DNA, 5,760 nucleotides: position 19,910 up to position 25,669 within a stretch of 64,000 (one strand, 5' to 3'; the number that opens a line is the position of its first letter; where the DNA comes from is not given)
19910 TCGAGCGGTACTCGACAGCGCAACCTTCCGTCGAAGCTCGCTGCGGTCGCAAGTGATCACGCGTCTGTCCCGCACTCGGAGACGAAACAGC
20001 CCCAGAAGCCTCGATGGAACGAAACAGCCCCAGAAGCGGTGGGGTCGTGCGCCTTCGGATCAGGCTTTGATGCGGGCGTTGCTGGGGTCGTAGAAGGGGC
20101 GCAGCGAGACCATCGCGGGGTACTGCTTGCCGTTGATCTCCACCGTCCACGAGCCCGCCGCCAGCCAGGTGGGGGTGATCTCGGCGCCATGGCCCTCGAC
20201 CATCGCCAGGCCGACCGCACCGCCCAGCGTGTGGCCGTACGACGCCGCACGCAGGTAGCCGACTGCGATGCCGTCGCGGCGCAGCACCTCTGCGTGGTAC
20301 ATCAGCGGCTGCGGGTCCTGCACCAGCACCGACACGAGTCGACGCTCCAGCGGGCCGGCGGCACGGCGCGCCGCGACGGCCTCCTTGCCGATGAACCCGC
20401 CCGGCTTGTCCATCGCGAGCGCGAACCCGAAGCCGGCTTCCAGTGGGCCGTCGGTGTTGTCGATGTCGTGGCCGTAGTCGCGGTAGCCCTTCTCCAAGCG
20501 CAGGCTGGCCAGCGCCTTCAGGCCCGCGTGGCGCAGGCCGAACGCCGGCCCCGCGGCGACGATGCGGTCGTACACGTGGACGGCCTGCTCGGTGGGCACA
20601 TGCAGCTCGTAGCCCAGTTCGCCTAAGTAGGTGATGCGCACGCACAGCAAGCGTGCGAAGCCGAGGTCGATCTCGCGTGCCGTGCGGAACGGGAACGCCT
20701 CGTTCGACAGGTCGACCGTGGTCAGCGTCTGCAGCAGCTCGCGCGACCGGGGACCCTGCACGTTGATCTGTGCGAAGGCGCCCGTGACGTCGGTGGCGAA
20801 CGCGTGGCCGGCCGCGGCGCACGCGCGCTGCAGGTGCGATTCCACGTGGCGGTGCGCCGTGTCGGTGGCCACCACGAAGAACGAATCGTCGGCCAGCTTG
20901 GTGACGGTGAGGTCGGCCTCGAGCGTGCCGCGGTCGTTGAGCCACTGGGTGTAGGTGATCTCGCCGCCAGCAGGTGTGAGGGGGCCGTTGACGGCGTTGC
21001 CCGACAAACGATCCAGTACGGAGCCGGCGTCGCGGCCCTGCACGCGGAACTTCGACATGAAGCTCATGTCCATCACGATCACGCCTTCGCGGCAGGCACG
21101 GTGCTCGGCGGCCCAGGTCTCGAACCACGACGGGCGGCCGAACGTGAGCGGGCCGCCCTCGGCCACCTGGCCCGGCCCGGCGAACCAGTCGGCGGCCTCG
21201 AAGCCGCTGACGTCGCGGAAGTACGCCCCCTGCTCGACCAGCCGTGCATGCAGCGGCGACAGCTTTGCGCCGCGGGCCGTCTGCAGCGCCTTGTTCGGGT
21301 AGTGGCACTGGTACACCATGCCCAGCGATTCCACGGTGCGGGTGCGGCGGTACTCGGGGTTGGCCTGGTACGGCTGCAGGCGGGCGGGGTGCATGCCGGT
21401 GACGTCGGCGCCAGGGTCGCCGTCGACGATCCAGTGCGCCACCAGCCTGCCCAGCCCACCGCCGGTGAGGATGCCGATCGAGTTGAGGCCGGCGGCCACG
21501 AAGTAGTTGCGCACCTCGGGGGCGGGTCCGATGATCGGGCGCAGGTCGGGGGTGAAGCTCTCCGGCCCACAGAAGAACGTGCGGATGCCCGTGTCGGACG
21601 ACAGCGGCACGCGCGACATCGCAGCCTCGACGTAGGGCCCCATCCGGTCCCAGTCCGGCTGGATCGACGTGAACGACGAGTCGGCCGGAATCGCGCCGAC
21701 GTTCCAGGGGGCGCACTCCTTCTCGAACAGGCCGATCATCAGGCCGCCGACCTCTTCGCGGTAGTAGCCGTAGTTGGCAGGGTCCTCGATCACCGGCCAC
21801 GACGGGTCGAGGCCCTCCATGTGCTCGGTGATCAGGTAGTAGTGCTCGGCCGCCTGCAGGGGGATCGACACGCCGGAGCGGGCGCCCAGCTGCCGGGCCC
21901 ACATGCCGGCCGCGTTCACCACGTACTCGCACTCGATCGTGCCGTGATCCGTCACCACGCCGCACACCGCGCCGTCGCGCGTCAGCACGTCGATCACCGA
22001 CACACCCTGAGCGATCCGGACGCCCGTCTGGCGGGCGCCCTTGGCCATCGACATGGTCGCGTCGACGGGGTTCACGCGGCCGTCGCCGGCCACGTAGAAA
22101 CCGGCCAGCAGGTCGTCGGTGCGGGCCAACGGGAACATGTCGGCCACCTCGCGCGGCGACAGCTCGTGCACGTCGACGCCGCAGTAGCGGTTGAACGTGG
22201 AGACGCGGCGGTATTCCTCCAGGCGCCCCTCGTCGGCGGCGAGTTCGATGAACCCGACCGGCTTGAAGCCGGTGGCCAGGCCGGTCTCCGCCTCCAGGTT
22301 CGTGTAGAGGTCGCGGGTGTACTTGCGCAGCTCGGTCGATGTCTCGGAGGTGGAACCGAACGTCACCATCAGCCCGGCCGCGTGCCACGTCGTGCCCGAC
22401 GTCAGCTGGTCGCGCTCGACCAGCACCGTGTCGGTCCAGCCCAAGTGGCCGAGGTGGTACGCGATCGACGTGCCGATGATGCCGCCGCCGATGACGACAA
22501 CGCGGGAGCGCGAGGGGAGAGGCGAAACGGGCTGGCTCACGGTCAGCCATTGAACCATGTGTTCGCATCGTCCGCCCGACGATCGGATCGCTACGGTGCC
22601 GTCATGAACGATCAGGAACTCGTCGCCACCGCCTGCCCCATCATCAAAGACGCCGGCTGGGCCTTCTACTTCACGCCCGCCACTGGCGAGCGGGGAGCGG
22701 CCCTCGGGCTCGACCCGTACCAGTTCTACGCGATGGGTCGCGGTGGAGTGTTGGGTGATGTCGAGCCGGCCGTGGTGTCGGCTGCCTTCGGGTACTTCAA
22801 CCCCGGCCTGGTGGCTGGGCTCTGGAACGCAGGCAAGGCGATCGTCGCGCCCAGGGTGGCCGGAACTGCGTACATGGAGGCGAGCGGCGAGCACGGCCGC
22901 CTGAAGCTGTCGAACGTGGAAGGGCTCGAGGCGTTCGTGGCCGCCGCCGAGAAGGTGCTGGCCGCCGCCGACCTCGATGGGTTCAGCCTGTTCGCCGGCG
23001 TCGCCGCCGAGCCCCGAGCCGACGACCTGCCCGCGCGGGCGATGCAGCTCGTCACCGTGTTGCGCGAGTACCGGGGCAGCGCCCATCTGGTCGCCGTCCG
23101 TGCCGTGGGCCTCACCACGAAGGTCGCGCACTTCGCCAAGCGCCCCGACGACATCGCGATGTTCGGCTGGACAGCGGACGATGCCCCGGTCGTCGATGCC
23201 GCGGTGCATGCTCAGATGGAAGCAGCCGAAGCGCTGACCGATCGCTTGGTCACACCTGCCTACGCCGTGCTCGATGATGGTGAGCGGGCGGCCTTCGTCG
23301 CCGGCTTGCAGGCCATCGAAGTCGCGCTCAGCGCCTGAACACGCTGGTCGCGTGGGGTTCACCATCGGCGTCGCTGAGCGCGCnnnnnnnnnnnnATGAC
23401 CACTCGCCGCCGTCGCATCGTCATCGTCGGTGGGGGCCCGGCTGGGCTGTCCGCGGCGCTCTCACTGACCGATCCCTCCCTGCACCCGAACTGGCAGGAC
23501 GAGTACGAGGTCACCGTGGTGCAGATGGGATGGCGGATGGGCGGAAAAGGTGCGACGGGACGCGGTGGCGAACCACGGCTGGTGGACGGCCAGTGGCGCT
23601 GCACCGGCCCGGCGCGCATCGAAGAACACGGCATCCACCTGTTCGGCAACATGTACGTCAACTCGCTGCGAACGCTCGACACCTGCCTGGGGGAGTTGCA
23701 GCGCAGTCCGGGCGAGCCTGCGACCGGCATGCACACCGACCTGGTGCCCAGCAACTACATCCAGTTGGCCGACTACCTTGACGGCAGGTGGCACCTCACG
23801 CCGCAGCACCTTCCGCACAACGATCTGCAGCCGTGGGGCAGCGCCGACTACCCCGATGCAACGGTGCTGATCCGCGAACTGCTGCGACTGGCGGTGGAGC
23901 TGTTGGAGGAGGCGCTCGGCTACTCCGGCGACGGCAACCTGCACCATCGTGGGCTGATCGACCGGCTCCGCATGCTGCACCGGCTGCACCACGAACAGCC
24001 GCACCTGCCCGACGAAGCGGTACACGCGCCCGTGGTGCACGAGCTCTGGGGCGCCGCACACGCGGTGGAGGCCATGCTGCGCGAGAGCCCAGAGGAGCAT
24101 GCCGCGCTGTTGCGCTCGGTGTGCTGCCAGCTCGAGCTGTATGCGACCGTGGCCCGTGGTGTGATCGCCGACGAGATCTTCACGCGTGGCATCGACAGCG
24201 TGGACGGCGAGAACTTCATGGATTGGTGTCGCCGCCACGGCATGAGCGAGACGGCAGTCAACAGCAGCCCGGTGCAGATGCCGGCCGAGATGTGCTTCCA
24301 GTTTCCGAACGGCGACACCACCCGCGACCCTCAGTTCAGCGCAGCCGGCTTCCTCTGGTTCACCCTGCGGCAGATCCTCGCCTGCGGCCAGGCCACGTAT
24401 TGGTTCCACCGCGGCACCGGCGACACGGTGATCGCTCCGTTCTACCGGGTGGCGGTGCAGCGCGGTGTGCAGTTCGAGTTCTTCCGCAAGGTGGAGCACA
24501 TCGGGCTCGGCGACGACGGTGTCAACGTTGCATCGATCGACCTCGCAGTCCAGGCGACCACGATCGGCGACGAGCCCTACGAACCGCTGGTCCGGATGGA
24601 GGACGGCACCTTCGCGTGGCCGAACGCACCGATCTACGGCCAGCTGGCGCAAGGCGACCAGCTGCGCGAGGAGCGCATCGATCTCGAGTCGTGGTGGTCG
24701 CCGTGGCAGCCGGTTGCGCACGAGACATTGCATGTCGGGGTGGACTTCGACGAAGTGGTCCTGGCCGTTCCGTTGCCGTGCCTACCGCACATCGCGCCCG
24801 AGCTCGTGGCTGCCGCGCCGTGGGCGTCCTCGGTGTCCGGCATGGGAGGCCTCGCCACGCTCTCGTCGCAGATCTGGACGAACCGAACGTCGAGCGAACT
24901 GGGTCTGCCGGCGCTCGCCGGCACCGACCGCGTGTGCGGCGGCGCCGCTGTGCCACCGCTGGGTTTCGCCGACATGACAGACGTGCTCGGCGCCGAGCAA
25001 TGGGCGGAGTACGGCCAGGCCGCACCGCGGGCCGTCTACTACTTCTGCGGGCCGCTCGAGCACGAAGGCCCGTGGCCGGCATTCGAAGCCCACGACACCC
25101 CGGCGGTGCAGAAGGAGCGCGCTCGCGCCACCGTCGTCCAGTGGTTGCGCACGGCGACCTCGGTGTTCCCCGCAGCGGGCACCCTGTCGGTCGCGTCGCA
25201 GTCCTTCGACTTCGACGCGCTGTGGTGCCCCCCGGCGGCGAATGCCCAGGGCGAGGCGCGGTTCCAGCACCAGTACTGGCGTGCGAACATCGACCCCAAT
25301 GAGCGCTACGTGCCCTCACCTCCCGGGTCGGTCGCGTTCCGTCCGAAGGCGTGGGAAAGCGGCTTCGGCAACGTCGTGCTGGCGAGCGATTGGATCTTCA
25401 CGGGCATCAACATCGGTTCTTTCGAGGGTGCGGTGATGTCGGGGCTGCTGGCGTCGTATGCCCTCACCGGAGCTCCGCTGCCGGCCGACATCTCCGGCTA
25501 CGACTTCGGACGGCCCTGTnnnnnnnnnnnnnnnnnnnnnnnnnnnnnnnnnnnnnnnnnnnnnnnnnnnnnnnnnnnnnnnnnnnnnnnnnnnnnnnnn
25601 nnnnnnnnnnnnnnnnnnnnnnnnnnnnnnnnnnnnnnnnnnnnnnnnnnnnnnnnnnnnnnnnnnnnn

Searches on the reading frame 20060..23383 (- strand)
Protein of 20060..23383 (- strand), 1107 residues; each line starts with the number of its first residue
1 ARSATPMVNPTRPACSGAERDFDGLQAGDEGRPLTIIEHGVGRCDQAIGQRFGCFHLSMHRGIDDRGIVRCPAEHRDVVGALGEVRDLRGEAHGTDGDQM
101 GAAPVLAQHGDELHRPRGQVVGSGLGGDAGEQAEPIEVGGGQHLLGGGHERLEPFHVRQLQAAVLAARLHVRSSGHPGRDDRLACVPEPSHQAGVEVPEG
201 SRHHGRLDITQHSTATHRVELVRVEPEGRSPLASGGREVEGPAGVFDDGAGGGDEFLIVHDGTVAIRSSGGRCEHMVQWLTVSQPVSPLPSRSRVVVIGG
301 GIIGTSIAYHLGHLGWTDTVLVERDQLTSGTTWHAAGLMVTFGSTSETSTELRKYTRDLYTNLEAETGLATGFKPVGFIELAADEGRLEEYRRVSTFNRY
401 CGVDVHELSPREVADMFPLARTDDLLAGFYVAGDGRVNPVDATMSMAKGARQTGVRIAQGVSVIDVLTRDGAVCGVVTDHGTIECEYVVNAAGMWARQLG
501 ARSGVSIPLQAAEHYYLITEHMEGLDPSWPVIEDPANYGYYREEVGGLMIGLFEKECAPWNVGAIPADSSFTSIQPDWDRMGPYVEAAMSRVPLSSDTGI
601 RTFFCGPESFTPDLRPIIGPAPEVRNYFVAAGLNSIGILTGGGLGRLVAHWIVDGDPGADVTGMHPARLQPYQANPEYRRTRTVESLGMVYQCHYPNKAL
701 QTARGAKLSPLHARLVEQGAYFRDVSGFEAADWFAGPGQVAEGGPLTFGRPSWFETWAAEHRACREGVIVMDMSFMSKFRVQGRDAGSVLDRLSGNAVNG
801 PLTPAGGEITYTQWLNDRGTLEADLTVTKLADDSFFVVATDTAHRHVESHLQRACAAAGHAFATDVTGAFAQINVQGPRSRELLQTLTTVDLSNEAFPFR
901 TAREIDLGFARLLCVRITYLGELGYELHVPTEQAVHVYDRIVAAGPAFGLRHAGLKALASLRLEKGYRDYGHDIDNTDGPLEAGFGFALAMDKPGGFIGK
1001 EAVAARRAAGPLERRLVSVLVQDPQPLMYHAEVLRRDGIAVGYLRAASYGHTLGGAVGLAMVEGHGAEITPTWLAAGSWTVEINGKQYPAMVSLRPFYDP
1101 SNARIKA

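Call 65: search_protein_families(library=pfam, proteins=[window:20060-23383:-], max_evalue=0.00001)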
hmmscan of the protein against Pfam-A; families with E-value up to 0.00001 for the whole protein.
window:20060-23383:- (1107 aa): 4 families
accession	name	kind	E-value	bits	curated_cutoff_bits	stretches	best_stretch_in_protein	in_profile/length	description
PF01571.26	GCV_T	-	1.7e-68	231.1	25.6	1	711-987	1-254/255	Aminomethyltransferase folate-binding domain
PF01266.30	DAO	-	8.6e-65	220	27.9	1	294-651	1-353/353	FAD dependent oxidoreductase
PF08669.17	GCV_T_C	-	8.4e-18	64.5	25.9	1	1014-1099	1-80/80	Glycine cleavage T-protein C-terminal barrel domain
PF16350.10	FAO_M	-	1.2e-12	48.3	27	1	654-709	1-56/56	FAD dependent oxidoreductase central domain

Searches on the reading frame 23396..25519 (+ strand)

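Call 39: search_protein_families(library=pfam, proteins=[window:23396-25519:+], max_evalue=0.00001)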
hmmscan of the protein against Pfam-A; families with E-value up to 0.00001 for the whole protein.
window:23396-25519:+ (708 aa): 2 families
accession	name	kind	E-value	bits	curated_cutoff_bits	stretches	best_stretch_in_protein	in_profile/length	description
PF01593.30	Amino_oxidase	-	3.1e-08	33.8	19.8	0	615-689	367-441/443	Flavin containing amine oxidoreductase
PF01266.30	DAO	-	2.6e-06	27.6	27.9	0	7-192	1-156/353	FAD dependent oxidoreductase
